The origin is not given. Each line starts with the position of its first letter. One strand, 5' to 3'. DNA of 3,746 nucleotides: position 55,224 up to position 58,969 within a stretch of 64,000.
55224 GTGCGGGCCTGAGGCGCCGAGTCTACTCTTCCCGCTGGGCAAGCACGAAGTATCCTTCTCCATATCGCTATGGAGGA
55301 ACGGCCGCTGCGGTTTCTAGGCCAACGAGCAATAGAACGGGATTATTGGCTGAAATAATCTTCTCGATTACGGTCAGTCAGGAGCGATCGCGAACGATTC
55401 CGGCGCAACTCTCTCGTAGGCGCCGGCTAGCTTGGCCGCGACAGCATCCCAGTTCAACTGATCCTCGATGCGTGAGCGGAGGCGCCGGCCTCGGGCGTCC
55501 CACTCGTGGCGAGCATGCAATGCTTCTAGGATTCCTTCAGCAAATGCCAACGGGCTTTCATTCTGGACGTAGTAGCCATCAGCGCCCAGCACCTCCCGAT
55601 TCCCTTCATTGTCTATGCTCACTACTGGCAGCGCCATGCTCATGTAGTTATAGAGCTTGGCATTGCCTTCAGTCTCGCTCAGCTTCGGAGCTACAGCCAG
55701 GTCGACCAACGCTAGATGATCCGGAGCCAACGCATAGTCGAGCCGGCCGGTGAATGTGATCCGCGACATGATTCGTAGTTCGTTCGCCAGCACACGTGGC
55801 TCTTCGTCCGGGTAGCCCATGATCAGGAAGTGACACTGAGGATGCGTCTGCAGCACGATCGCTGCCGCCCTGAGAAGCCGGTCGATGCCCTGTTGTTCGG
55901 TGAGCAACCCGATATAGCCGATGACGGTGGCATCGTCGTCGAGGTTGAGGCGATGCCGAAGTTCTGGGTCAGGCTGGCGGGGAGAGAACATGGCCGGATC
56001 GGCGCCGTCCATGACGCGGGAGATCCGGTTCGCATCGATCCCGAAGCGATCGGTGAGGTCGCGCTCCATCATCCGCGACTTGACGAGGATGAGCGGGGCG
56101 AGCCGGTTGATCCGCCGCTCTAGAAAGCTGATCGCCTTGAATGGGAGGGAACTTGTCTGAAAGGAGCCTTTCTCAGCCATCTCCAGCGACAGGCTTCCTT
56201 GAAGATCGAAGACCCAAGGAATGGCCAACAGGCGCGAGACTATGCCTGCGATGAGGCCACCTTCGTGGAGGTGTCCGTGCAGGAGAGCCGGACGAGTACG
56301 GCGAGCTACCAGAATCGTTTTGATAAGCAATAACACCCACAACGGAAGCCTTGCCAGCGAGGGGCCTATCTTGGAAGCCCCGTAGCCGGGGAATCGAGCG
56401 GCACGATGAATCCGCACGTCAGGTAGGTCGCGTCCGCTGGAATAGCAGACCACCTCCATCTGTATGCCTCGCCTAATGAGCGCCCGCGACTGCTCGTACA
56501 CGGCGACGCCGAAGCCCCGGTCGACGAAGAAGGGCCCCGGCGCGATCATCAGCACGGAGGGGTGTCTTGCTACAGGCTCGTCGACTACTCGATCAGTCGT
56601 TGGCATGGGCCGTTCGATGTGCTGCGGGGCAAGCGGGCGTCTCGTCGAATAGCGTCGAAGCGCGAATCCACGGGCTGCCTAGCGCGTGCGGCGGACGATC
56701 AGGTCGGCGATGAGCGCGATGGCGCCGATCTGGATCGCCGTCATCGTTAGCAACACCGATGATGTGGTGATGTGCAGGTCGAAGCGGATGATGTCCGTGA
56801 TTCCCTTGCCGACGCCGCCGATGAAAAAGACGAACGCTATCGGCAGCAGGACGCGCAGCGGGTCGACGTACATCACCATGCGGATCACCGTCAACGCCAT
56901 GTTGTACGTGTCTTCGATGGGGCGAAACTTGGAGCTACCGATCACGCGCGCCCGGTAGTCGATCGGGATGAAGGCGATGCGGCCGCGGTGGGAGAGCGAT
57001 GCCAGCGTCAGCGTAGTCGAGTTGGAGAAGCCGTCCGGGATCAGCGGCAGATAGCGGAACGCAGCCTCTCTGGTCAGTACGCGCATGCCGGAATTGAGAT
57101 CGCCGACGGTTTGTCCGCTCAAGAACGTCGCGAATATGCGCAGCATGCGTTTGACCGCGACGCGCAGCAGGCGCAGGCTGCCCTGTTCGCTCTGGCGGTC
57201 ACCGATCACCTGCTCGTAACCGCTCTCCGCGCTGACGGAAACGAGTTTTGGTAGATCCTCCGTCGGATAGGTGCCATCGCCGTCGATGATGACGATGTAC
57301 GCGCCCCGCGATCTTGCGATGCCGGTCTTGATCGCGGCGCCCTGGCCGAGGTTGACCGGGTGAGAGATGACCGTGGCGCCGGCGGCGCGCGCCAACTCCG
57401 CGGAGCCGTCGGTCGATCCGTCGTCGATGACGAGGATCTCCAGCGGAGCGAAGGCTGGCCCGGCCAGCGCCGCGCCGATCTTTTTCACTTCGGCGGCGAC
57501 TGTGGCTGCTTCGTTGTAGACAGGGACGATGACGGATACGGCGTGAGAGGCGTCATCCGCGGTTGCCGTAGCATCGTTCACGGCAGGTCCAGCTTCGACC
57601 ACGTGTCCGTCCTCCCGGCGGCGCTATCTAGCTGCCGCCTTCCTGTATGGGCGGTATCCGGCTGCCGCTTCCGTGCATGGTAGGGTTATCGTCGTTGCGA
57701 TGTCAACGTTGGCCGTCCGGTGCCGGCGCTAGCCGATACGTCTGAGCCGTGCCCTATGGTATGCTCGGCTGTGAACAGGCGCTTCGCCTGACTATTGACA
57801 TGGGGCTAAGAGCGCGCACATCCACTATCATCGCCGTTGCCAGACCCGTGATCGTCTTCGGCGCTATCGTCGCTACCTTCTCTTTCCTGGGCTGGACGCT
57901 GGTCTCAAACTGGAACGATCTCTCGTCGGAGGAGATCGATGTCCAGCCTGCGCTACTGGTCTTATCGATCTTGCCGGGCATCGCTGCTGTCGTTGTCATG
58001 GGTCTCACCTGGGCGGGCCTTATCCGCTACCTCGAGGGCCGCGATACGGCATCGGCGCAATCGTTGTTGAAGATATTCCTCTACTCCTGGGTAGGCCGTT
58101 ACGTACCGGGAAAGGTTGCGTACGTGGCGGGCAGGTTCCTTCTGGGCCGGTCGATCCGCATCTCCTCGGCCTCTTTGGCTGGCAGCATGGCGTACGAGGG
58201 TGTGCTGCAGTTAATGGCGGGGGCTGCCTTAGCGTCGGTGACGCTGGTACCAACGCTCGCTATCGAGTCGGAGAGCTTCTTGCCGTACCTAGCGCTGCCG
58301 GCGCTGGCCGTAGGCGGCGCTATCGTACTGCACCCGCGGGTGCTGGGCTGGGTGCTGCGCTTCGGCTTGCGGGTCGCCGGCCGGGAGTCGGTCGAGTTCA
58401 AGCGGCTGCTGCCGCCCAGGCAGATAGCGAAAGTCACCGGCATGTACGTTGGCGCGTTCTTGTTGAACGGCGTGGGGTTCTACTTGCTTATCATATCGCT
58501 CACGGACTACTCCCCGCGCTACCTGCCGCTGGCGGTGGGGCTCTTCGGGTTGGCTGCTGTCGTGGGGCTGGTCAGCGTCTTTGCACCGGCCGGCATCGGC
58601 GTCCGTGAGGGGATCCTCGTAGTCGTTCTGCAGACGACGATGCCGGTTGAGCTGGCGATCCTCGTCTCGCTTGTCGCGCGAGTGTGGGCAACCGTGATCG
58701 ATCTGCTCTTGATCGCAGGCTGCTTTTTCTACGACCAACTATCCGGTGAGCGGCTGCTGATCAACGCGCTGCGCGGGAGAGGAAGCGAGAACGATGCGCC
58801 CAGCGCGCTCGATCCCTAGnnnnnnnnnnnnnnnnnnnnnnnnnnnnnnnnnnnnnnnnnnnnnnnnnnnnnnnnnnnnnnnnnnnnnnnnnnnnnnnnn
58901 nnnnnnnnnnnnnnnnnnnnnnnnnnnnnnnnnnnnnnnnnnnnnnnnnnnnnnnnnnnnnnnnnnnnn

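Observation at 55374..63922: Arn-like polyprenyl-phosphate glycosylation cluster with a pseudopilin-like anchored protein and a GT-C of unusual architecture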

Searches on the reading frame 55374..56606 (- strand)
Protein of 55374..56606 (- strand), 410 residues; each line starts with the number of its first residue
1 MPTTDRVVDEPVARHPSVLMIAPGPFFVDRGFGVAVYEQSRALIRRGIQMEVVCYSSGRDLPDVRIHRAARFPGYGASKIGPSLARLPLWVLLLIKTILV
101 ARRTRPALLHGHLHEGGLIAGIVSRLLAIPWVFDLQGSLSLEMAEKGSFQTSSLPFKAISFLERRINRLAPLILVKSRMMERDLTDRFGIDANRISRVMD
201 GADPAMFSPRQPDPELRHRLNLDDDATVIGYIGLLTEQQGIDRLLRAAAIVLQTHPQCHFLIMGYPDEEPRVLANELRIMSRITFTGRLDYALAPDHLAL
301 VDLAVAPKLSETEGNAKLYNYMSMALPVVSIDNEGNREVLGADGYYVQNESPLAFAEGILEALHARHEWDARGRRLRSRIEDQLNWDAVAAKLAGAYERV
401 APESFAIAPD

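Call 3: search_protein_families(library=pfam, proteins=[window:55374-56606:-], max_evalue=0.01)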
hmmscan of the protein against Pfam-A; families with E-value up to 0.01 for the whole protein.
window:55374-56606:- (410 aa): 5 families
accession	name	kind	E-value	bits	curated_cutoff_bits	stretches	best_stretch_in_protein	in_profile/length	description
PF13692.12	Glyco_trans_1_4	-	6.5e-22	78.8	27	1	227-363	2-140/142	Glycosyl transferases group 1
PF00534.26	Glycos_transf_1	-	5.5e-19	68.8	26.4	1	214-367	3-163/172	Glycosyl transferases group 1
PF13579.12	Glyco_trans_4_4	-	4.6e-16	60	29.7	1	31-198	2-155/158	Glycosyl transferase 4-like domain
PF13439.12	Glyco_transf_4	-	1.4e-14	54.9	28.5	1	31-204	3-168/170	Glycosyltransferase Family 4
PF13524.12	Glyco_trans_1_2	-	0.0064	16.9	25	1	256-393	13-142/144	Glycosyl transferase-like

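Call 4: search_protein_families(library=ncbifam, proteins=[window:55374-56606:-], max_evalue=0.01)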
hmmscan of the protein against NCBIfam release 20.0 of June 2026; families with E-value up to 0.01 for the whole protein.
window:55374-56606:- (410 aa): 24 families
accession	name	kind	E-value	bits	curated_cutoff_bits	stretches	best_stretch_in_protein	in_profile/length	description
TIGR04063.1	stp3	hypoth_equivalog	7.9e-31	107.3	442.05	1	99-400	86-395/397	TIGR04063 family PEP-CTERM/XrtA system glycosyltransferase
TIGR04157.1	glyco_rSAM_CFB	subfamily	1.5e-18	67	400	1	165-340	165-339/406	TIGR04157 family glycosyltransferase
NF053787.1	GlcN_PG_synth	equivalog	1.7e-17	63.4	480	1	172-400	146-359/361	N-acetylglucosaminyl phosphatidylglycerol synthase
TIGR03449.1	mycothiol_MshA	equivalog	2e-16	59.9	462.5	1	31-400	22-403/406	D-inositol-3-phosphate glycosyltransferase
TIGR03088.1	stp2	hypoth_equivalog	4.9e-16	58.7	409.05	1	163-400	130-373/374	TIGR03088 family PEP-CTERM/XrtA system glycosyltransferase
NF047684.1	TeichurnBiosyTuaC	equivalog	6.5e-15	54.9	550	1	98-400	101-389/391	teichuronic acid biosynthesis protein TuaC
NF007640.0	PRK10307.1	subfamily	1.9e-13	50.1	276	1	166-397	169-404/411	WcaI family glycosyltransferase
TIGR02149.1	glgA_Coryne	subfamily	3.5e-11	42.9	302.4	1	31-400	17-390/391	glycogen synthase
NF038295.1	EPS_HpsP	equivalog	6.1e-11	41.9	550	1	179-400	163-387/388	hormogonium polysaccharide biosynthesis glycosyltransferase HpsP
NF041876.1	EPS_EpsE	equivalog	3.6e-09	36.3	400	1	201-392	194-388/389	exopolysaccharide biosynthesis GT4 family glycosyltransferase EpsE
TIGR04047.1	MSMEG_0565_glyc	hypoth_equivalog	5.7e-09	35.5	259.85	1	164-398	133-372/373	MSMEG_0565 family glycosyltransferase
TIGR03999.1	thiol_BshA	equivalog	8.2e-08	31.6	273.7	1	177-400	152-373/375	N-acetyl-alpha-D-glucosaminyl L-malate synthase BshA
TIGR02095.1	glgA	subfamily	1.6e-07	30.3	328.45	1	216-399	282-476/477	glycogen/starch synthase, ADP-glucose type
NF047676.1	TeichurnBiosyTuaH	equivalog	6.2e-07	28.6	550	1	152-392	141-379/384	teichuronic acid biosynthesis protein TuaH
TIGR03087.1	stp1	hypoth_equivalog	8e-07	28.6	316.65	1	162-394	165-391/397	TIGR03087 family PEP-CTERM/XrtA system glycosyltransferase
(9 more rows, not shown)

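Call 46: search_solved_structures(query=window:55374-56606:-, max_evalue=0.000001)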
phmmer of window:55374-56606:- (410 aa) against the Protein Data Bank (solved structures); distinct sequences matched with E-value up to 0.000001: 6.
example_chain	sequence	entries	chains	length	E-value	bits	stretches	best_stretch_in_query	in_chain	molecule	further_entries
3c4q_A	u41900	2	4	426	2.2e-11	46.8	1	30-399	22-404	Predicted glycosyltransferases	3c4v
3c48_A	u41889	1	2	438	2.3e-11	46.7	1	30-399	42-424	Predicted glycosyltransferases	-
6tvp_A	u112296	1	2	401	5.3e-09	39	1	59-344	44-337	Alpha-maltose-1-phosphate synthase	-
3okc_A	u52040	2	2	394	1.9e-08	37.1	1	187-397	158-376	GDP-mannose-dependent alpha-(1-6)-phosphatidylinositol monomannoside mannosyltransferase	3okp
3oka_A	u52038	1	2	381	2.9e-08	36.5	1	187-395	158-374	GDP-mannose-dependent alpha-(1-6)-phosphatidylinositol monomannoside mannosyltransferase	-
6kih_A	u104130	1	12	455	2.9e-08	36.5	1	165-400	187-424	Tll1590 protein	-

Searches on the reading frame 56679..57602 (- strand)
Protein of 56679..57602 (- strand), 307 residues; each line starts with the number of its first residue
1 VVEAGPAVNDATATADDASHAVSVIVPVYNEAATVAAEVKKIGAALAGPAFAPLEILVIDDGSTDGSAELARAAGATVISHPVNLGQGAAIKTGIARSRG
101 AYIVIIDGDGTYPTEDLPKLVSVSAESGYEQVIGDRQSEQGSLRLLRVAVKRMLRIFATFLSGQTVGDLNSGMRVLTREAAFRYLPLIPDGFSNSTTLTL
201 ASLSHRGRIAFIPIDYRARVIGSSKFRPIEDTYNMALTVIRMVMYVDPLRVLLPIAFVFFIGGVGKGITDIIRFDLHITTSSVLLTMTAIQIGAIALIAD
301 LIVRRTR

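Call 3: search_protein_families(library=pfam, proteins=[window:56679-57602:-], max_evalue=0.01)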
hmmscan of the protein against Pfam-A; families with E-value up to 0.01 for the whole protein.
window:56679-57602:- (307 aa): 3 families
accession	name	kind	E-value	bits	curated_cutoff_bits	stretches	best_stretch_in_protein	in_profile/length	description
PF00535.33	Glycos_transf_2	-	1.4e-27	97.1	23.3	1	23-181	1-164/168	Glycosyl transferase family 2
PF13641.12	Glyco_tranf_2_3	-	0.00015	22.3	27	1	21-138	2-125/230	Glycosyltransferase like family 2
PF10111.15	Glyco_tranf_2_2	-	0.0084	16.1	27.3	0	23-123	1-105/276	Glycosyltransferase like family 2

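Call 4: search_protein_families(library=ncbifam, proteins=[window:56679-57602:-], max_evalue=0.01)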
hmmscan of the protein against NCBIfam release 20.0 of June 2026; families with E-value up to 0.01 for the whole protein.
window:56679-57602:- (307 aa): 20 families
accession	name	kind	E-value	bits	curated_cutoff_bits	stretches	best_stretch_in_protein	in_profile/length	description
TIGR04182.1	glyco_TIGR04182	equivalog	2.2e-40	138.9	325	1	22-305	2-285/293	S-layer glycoprotein N-glycosyltransferase AglJ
NF058614.1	PPMAGASynPpgS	equivalog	7.2e-26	91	370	1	22-216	2-196/226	polyprenyl-phospho-N-acetylgalactosaminyl synthase PpgS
NF041391.1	DPhHxTase_Halo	equivalog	3.9e-22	78.3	375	1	28-243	3-209/213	dolichyl-phosphate hexose transferase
NF007986.1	PRK10714.1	equivalog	4.9e-21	75.1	529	1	20-265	6-247/316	undecaprenyl-phosphate 4-deoxy-4-formamido-L-arabinose transferase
NF047588.1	GlcsyltransPgfSStrep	equivalog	3.5e-15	56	500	1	22-261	3-238/308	glycosyltransferase PgfS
NF010496.0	PRK13915.1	equivalog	1.6e-14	53.7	262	1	17-113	28-130/307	glucosyl-3-phosphoglycerate synthase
TIGR04283.1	glyco_like_mftF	equivalog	4e-13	49.5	182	1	22-130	1-103/221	TIGR04283 family arsenosugar biosynthesis glycosyltransferase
TIGR03937.1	PgaC_IcaA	equivalog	2.2e-12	46.7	422.3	1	12-110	37-136/407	poly-beta-1,6-N-acetyl-D-glucosamine synthase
NF007482.0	PRK10073.1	equivalog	2.4e-10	39.9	423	1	18-123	4-109/334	glycosyltransferase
TIGR03965.1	mycofact_glyco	equivalog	1.2e-09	37.6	280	1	9-118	64-173/467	mycofactocin biosynthesis glycosyltransferase MftF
NF041875.1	EPS_EpsD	equivalog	2e-09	37.3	370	1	22-115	1-95/325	exopolysaccharide biosynthesis glycosyltransferase EpsD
NF047683.1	TeichurnBiosyTuaG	equivalog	2.4e-08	34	400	1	20-128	6-115/252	teichuronic acid biosynthesis protein TuaG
TIGR04242.1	nodulat_NodC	equivalog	1.7e-06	27.3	550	1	12-134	40-166/395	chitooligosaccharide synthase NodC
TIGR03111.1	glyc2_xrt_Gpos1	hypoth_equivalog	2.5e-06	26.6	363.95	1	20-122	49-154/439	TIGR03111 family XrtG-associated glycosyltransferase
NF041865.1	EpsU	equivalog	3e-06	26.5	700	1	12-109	31-132/394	exopolysaccharide biosynthesis GT2 family glycosyltransferase EpsU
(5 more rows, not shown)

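Call 25: search_solved_structures(query=window:56679-57602:-, max_evalue=0.00001)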
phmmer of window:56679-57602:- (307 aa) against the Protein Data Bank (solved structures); distinct sequences matched with E-value up to 0.00001: 14.
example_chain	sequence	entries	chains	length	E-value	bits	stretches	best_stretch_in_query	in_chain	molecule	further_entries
9bhc_C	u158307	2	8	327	2.8e-21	79.4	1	21-270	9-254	Undecaprenyl-phosphate 4-deoxy-4-formamido-L-arabinose transferase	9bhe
8vxh_A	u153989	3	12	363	3.1e-21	79.2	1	21-270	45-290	Undecaprenyl-phosphate 4-deoxy-4-formamido-L-arabinose transferase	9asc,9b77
9hwj_A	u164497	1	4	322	1.5e-19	73.7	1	21-269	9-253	Undecaprenyl-phosphate 4-deoxy-4-formamido-L-arabinose transferase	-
5mlz_A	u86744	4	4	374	2.5e-09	40.2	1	19-227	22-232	Dolichol monophosphate mannose synthase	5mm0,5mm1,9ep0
7pdo_A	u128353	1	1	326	7.2e-08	35.4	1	13-122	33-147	Glucosyl-3-phosphoglycerate synthase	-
7p5l_A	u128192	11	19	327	7.2e-08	35.4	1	13-122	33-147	Glucosyl-3-phosphoglycerate synthase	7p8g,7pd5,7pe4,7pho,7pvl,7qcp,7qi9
5hea_A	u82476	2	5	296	4.4e-07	32.8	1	19-112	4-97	Putative glycosyltransferase (GalT1)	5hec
3ckj_A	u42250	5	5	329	5.1e-07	32.6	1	13-113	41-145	Putative uncharacterized protein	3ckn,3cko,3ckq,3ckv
4y6n_A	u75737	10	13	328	7.8e-07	32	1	15-113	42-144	Glucosyl-3-phosphoglycerate synthase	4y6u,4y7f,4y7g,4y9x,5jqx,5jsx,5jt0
3e25_A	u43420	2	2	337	8.2e-07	31.9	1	15-113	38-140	Putative uncharacterized protein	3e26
4ddz_A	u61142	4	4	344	8.5e-07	31.9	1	15-113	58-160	GLUCOSYL-3-PHOSPHOGLYCERATE SYNTHASE (GpgS) | Glucosyl-3-phosphoglycerate synthase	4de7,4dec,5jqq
5eke_A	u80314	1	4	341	3.4e-06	29.9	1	17-180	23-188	Uncharacterized glycosyltransferase sll0501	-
5ekp_C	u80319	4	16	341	3.4e-06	29.9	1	17-180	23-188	Uncharacterized glycosyltransferase sll0501 | Glycosyltransferase sll0501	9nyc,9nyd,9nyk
9nye_A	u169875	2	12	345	3.6e-06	29.8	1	17-180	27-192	Glycosyltransferase sll0501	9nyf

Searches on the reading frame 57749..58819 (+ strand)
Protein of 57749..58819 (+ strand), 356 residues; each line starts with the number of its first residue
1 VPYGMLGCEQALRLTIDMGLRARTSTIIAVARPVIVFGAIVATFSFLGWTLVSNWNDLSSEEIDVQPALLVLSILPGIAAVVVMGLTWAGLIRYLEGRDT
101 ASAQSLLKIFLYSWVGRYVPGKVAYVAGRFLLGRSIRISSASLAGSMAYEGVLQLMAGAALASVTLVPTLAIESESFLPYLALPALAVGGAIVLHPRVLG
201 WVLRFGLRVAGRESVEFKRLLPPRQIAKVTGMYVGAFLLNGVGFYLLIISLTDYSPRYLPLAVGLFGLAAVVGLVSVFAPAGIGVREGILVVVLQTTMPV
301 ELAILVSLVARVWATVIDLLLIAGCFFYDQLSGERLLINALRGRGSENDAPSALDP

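Call 3: search_protein_families(library=pfam, proteins=[window:57749-58819:+], max_evalue=0.01)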
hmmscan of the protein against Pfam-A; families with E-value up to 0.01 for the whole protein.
window:57749-58819:+ (356 aa): 0 families

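Call 4: search_protein_families(library=ncbifam, proteins=[window:57749-58819:+], max_evalue=0.01)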
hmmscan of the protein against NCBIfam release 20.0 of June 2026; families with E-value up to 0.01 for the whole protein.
window:57749-58819:+ (356 aa): 0 families

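Call 24: search_protein_families(library=pfam, proteins=[window:57749-58819:+], max_evalue=1)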
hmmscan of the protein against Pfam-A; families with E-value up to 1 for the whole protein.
window:57749-58819:+ (356 aa): 0 families

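Call 47: search_solved_structures(query=window:57749-58819:+, max_evalue=1)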
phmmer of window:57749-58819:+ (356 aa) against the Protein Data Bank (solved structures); distinct sequences matched with E-value up to 1: 0.
